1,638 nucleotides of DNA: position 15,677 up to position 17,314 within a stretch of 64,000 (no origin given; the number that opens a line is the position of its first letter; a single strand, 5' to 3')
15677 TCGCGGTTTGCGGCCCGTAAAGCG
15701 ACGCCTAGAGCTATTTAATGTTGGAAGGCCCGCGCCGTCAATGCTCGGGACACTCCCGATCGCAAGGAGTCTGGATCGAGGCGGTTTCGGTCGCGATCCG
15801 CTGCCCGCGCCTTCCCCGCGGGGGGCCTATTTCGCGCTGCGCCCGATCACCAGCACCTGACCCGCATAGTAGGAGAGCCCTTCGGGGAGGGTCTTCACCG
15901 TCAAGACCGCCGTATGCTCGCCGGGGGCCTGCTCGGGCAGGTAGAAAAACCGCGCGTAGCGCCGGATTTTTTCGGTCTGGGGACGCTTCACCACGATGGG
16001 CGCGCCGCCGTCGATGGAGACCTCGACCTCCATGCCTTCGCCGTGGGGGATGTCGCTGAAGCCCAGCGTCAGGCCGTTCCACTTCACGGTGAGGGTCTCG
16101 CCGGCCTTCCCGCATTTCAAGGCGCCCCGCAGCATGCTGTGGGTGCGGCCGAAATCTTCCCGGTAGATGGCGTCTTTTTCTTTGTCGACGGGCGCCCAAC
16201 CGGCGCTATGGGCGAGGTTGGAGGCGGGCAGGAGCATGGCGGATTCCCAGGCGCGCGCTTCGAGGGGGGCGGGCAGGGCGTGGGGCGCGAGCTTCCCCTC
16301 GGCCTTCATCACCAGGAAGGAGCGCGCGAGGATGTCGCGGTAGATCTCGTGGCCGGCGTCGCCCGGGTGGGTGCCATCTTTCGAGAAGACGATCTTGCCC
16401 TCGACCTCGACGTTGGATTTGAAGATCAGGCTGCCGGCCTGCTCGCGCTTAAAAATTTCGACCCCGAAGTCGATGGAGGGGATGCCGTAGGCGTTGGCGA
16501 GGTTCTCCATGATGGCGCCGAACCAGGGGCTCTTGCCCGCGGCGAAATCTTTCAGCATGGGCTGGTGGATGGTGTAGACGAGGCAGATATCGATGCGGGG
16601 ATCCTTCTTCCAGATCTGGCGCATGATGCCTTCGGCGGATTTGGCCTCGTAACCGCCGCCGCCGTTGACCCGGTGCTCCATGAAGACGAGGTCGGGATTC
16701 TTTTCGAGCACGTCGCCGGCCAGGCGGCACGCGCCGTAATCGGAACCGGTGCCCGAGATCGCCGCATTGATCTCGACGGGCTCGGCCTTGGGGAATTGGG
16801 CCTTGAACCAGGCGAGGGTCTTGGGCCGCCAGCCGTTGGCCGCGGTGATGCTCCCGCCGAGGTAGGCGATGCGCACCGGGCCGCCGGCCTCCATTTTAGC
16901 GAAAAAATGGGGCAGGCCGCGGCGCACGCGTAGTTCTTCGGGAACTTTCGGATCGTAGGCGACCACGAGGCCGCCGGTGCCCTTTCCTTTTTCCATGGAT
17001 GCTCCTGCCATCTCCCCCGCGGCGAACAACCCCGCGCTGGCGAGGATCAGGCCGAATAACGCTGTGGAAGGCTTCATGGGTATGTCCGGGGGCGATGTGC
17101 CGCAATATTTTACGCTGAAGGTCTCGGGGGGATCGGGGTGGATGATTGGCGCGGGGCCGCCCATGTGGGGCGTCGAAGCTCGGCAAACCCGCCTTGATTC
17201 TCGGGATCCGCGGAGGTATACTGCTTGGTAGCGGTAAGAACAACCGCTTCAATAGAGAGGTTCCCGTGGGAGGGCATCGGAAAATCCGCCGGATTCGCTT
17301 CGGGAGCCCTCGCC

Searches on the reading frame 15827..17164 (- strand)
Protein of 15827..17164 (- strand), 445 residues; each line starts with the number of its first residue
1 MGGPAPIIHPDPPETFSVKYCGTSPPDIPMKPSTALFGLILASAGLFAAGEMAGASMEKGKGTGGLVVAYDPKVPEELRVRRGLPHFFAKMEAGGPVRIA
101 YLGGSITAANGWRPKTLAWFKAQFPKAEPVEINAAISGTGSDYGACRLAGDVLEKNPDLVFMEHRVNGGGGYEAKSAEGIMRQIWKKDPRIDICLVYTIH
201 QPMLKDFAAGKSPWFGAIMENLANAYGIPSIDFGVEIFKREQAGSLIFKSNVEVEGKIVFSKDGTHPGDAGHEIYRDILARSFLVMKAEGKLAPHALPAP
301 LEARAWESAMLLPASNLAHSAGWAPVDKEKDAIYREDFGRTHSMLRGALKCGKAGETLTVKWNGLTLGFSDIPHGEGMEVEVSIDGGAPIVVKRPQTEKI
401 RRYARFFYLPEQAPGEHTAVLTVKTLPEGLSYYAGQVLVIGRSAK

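Call 50: search_protein_families(library=pfam, proteins=[window:15827-17164:-], max_evalue=0.001)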
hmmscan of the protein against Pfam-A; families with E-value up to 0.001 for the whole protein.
window:15827-17164:- (445 aa): 1 family
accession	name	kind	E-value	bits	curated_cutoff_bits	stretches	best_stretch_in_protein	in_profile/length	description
PF13472.12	Lipase_GDSL_2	-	9.2e-09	36.5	32.9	1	102-274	2-178/178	GDSL-like Lipase/Acylhydrolase family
